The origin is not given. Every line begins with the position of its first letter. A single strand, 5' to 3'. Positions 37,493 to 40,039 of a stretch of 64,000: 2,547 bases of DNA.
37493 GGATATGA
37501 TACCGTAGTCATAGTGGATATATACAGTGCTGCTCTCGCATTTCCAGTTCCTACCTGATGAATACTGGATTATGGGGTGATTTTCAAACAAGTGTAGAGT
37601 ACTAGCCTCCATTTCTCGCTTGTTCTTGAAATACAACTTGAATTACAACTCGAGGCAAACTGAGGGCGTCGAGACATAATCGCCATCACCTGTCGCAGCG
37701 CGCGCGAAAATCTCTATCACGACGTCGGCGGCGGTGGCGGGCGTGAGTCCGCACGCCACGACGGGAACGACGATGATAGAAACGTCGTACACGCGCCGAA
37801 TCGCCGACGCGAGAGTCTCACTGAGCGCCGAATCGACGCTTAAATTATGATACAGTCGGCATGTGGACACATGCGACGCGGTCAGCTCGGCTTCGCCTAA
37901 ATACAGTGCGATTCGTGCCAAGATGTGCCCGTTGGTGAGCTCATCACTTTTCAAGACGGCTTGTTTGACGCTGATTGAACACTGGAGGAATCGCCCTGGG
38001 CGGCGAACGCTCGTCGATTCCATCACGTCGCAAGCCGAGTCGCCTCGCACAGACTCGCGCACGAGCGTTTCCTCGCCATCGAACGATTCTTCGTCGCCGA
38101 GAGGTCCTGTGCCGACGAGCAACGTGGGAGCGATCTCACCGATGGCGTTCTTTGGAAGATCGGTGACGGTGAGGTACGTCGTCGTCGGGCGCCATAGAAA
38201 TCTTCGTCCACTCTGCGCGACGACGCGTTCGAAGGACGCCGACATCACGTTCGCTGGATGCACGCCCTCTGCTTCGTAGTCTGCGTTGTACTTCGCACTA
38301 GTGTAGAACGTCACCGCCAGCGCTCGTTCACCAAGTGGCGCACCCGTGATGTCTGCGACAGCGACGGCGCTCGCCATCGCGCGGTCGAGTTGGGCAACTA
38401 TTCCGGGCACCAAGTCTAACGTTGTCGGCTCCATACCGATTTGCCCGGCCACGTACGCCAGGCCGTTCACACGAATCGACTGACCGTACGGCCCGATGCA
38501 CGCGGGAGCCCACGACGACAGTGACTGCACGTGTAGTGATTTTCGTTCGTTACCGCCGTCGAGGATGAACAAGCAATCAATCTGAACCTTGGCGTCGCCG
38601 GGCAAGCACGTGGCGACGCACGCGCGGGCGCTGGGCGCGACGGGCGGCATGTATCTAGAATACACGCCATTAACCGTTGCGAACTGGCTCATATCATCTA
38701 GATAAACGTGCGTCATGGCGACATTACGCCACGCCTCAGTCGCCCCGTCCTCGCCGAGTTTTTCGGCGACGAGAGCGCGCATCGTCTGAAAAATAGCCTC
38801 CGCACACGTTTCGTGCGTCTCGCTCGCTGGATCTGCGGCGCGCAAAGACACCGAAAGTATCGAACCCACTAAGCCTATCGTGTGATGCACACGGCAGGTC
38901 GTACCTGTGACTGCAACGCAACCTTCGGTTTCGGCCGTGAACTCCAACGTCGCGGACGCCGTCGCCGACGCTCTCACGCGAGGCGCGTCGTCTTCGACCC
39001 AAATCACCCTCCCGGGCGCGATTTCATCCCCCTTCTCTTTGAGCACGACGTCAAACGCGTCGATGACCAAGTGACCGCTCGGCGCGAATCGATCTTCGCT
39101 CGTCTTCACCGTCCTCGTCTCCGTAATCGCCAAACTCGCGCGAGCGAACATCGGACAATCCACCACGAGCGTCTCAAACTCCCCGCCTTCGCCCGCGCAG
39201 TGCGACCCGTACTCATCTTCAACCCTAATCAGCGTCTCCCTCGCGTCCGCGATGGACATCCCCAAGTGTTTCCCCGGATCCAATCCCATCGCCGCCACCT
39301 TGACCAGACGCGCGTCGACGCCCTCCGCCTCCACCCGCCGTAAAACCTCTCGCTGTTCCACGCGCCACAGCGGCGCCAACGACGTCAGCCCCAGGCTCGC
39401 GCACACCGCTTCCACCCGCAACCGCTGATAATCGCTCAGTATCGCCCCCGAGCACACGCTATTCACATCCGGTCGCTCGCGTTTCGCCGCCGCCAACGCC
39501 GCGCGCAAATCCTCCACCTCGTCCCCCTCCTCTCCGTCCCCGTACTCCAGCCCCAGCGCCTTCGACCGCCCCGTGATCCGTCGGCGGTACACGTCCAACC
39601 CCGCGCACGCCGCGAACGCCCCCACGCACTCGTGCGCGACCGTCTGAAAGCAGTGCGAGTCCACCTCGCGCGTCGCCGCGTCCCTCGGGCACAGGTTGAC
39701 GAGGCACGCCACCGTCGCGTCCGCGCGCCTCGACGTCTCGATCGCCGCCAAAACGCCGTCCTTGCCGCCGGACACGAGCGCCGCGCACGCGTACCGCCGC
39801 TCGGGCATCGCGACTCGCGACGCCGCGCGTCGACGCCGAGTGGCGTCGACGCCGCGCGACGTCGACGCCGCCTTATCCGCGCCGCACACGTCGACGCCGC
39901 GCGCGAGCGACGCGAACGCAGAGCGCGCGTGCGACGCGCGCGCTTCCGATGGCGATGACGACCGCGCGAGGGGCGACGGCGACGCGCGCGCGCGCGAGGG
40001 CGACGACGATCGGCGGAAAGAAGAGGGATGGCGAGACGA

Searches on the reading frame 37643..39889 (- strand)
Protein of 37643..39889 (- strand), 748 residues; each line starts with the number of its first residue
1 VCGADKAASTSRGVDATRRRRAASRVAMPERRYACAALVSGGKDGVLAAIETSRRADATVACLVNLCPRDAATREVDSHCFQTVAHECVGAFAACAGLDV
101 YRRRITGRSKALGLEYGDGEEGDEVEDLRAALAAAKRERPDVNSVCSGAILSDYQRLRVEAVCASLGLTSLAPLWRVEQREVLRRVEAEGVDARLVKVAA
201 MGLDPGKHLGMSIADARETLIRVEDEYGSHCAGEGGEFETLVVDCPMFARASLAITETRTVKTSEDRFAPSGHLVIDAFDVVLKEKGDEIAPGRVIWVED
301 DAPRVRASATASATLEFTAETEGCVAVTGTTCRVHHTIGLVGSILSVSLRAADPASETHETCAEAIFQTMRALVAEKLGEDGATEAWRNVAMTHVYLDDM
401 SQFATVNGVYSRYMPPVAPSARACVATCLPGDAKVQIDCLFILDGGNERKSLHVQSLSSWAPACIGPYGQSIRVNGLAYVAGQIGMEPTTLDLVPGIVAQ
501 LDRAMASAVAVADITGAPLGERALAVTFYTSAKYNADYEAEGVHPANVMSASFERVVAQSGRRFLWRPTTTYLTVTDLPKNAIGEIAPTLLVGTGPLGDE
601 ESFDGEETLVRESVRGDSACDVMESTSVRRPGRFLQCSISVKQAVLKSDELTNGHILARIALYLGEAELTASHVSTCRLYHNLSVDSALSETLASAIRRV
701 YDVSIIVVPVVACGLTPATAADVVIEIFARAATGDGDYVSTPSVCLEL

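Call 47: search_protein_families(library=pfam, proteins=[window:37643-39889:-], max_evalue=0.00001)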
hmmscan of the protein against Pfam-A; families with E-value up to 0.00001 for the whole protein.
window:37643-39889:- (748 aa): 2 families
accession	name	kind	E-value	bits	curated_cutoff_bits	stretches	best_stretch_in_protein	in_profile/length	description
PF01902.24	Diphthami_syn_2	-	1e-33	117.2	23.2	1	35-261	3-204/219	Diphthamide synthase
PF01042.26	Ribonuc_L-PSP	-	7.3e-16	58.7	27.3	2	375-440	53-118/121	Endoribonuclease L-PSP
